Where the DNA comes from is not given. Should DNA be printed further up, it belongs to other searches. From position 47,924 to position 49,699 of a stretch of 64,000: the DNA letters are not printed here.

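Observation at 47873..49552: Retron-like module: a1/a2-flanked structured ncRNA immediately upstream of an RT-TIR fusion gene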

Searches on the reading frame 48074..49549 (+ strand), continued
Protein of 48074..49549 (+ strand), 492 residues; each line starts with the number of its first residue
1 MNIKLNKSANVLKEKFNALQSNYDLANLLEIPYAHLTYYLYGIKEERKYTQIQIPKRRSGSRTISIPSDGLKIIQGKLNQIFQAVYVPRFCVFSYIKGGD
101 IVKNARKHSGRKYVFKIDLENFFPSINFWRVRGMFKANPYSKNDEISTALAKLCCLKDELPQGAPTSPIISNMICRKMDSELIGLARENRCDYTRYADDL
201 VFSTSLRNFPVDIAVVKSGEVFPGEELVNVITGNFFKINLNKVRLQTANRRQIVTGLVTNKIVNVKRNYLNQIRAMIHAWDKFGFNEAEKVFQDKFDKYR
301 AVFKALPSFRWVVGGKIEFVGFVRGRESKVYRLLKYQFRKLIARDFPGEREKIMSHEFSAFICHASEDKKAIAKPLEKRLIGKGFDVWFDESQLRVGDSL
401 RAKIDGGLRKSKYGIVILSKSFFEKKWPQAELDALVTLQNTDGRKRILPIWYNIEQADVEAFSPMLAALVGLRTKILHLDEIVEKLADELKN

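Call 21: find_encoding_contigs(protein=P0009, flank=3000, max_places=1)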
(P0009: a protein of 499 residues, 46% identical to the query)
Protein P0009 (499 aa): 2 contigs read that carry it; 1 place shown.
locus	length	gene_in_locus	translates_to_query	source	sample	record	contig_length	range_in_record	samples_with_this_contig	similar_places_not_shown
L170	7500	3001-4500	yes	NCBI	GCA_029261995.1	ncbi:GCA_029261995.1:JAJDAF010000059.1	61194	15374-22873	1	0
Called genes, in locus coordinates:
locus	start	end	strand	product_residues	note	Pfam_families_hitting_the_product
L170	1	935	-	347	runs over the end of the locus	PF00356:LacI, PF00532:Peripla_BP_1, PF13407:Peripla_BP_4, PF13377:Peripla_BP_3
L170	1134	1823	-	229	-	-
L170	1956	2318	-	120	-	-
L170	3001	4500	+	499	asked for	PF00078:RVT_1, PF01582:TIR, PF13676:TIR_2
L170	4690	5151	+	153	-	-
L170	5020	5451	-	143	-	-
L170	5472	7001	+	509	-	-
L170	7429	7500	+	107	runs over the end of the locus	-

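Call 22: find_encoding_contigs(protein=P0011, flank=3000, max_places=1)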
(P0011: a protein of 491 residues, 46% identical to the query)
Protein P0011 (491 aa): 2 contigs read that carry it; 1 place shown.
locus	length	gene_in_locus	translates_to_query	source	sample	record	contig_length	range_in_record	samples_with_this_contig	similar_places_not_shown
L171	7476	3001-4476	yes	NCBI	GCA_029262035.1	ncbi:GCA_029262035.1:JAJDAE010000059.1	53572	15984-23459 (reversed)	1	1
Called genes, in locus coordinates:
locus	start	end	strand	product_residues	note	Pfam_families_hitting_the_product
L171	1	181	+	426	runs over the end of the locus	PF10412:TrwB_AAD_bind (weak)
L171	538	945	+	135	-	PF00436:SSB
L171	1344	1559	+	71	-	-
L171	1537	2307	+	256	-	PF01555:N6_N4_Mtase, PF01170:UPF0020, PF03602:Cons_hypoth95, PF08241:Methyltransf_11 (faint), PF09445:Methyltransf_15 (weak), PF13649:Methyltransf_25 (weak), PF13847:Methyltransf_31, PF01555:N6_N4_Mtase (weak)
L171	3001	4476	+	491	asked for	PF00078:RVT_1, PF01582:TIR, PF13676:TIR_2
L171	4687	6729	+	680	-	PF07669:Eco57I, PF02384:N6_Mtase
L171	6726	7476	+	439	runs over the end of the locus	PF01420:Methylase_S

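Call 23: find_encoding_contigs(protein=P0013, flank=3000, max_places=1)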
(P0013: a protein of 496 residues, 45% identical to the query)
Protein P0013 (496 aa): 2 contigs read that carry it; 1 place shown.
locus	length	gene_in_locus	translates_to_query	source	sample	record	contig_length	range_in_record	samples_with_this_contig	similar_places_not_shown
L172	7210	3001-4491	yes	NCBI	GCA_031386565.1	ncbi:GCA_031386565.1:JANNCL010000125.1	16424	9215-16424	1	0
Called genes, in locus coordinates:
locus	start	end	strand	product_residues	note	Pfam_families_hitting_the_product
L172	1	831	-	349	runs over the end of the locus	PF13784:Fic_N (faint), PF02661:Fic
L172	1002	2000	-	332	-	PF00589:Phage_integrase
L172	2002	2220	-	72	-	PF12728:HTH_17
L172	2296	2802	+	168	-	PF12844:HTH_19 (faint), PF13560:HTH_31 (weak), PF01381:HTH_3 (weak)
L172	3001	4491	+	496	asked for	PF00078:RVT_1, PF01582:TIR, PF13676:TIR_2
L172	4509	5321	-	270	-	PF09509:Hypoth_Ymh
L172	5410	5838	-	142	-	-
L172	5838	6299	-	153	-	-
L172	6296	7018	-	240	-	-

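Call 24: find_encoding_contigs(protein=P0022, flank=3000, max_places=1)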
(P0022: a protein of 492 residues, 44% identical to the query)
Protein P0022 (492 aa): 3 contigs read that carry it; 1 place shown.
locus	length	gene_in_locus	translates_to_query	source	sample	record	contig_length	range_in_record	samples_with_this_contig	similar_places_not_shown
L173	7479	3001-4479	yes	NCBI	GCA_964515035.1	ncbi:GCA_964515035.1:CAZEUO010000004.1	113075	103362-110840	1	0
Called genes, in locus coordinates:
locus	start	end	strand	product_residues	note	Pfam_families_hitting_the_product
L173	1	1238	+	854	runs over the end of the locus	PF04851:ResIII, PF19778:RE_endonuc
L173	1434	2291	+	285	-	PF15931:DUF4747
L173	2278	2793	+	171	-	-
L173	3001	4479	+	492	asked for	PF00078:RVT_1, PF01582:TIR, PF13676:TIR_2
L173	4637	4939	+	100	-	-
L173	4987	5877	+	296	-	-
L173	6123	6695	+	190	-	PF07799:DUF1643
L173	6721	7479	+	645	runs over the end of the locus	PF12969:DUF3857, PF01841:Transglut_core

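Call 38: search_dna_similar(query=window:48074-49549:+, collection=plasmids, mode=protein, max_rows=15)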
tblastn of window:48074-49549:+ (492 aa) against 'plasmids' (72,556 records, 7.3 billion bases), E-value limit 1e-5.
Records with a match: 633; places in all: 661; records where one place covers at least 80% of the query: 2.
Best place of each record, by identity: <60% 633.
By first word of the organism name: Klebsiella 153; Escherichia 80; Bacillus 43; Citrobacter 37; Enterobacter 30; Agrobacterium 22; Enterococcus 21; Acinetobacter 18; Rhizobium 13; Staphylococcus 12; and 104 more.
By predicted mobility (MOB-suite, as given by PLSDB): non-mobilizable 259; conjugative 241; mobilizable 133.
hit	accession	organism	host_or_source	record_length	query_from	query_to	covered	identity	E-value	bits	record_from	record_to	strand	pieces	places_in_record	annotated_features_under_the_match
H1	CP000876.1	Herpetosiphon aurantiacus DSM 785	-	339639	1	428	87%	40.1%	3e-92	314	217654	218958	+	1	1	RNA-directed DNA polymerase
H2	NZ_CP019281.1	Escherichia coli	pig,whole organism,stool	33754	18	467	91%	37.7%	3e-70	292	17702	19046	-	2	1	TIR domain-containing protein | reverse transcriptase family protein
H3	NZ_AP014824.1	Geminocystis sp. NIES-3709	-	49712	5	342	69%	46.2%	4e-96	325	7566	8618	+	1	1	reverse transcriptase domain-containing protein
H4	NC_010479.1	Picosynechococcus sp. PCC 7002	-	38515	7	332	66%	45.2%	2e-86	297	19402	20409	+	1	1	reverse transcriptase domain-containing protein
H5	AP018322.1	Nostoc sp. HK-01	-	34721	49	349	61%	44.0%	4e-78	273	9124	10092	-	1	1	RNA-dependent DNA polymerase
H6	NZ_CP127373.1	Bacillus arachidis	bacterial isolate,rhizosphere soil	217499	1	341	69%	37.5%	3e-63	229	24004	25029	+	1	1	reverse transcriptase domain-containing protein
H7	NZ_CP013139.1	Pseudoalteromonas sp. Bsw20308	seawater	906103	49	344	60%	40.7%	3e-62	227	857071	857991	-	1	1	reverse transcriptase domain-containing protein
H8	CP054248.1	Escherichia coli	Homo sapiens,bone infection of foot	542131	15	337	66%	36.8%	4e-51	194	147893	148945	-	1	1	none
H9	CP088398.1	Escherichia coli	Homo sapiens,blood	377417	15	337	66%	36.8%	5e-51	194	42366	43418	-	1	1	retron Ec67 family RNA-directed DNA polymerase/endonuclease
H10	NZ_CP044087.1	Pseudomonas luteola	Homo sapiens,clinical isolate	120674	25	345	65%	36.8%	5e-60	220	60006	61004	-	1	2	reverse transcriptase domain-containing protein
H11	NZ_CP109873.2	Bacillus cereus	pepper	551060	15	338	66%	36.1%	5e-47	182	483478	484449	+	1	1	retron Ec67 family RNA-directed DNA polymerase/endonuclease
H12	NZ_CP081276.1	Phaeobacter inhibens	-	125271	17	343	66%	35.3%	2e-54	204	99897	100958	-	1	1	reverse transcriptase domain-containing protein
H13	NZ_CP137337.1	Proteus mirabilis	Homo sapiens,ascites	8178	7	300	60%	39.0%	2e-48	186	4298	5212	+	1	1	retron Ec67 family RNA-directed DNA polymerase/endonuclease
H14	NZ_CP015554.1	Staphylococcus carnosus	cell culture,fermented sausage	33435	16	352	68%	33.9%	4e-42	167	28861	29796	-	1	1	retron Ec67 family RNA-directed DNA polymerase/endonuclease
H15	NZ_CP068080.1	Staphylococcus carnosus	-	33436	16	352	68%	33.9%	4e-42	167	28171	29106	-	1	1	retron Ec67 family RNA-directed DNA polymerase/endonuclease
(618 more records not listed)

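Call 39: get_annotated_region(hit=H2, flank=2500)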
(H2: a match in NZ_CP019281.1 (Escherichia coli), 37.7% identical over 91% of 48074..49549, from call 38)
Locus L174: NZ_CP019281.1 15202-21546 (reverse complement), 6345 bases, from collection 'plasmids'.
description: Escherichia coli strain 13P484A plasmid p13P484A-1, complete sequence
organism: Escherichia coli (NCBI taxid 562)
taxonomy: Bacteria; Pseudomonadota; Gammaproteobacteria; Enterobacterales; Enterobacteriaceae; Escherichia; Escherichia coli
host: -; source: pig,whole organism,stool; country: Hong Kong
typing (MOB-suite, as given by PLSDB): non-mobilizable
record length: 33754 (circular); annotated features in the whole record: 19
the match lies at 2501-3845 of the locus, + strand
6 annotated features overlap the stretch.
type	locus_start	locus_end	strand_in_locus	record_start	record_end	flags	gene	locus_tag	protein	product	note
CDS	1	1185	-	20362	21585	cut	-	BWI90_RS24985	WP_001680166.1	site-specific integrase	GO:0015074 - DNA integration [Evidence IEA]; GO:0006310 - DNA recombination [Evidence IEA]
CDS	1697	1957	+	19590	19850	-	-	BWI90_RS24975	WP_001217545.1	DinI-like family protein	-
CDS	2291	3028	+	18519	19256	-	-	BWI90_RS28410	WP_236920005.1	reverse transcriptase family protein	-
CDS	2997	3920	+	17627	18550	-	-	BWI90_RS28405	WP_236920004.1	TIR domain-containing protein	GO:0007165 - signal transduction [Evidence IEA]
CDS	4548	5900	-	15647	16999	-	-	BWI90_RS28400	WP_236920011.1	pyocin knob domain-containing S74 family peptidase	-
CDS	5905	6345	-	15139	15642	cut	-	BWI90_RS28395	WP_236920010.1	hypothetical protein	-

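Call 40: get_annotated_region(hit=H1, flank=2500)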
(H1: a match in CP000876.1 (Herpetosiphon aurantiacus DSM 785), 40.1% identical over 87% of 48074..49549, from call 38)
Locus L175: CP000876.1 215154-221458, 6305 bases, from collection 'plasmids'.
description: Herpetosiphon aurantiacus DSM 785 plasmid pHAU01, complete sequence
organism: Herpetosiphon aurantiacus DSM 785 (NCBI taxid 316274)
taxonomy: Bacteria; Chloroflexota; Chloroflexia; Herpetosiphonales; Herpetosiphonaceae; Herpetosiphon; Herpetosiphon aurantiacus; Herpetosiphon aurantiacus DSM 785
host: -; source: -; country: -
typing (MOB-suite, as given by PLSDB): non-mobilizable
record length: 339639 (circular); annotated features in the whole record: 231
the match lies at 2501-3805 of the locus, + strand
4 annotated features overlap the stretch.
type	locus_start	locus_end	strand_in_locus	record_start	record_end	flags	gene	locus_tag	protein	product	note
CDS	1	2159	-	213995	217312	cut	-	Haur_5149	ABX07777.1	Tetratricopeptide TPR_2 repeat protein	-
CDS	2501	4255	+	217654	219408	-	-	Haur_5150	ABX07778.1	RNA-directed DNA polymerase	-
CDS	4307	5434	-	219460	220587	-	-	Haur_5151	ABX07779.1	hypothetical protein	-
CDS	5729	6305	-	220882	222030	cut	-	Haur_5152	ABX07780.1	hypothetical protein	-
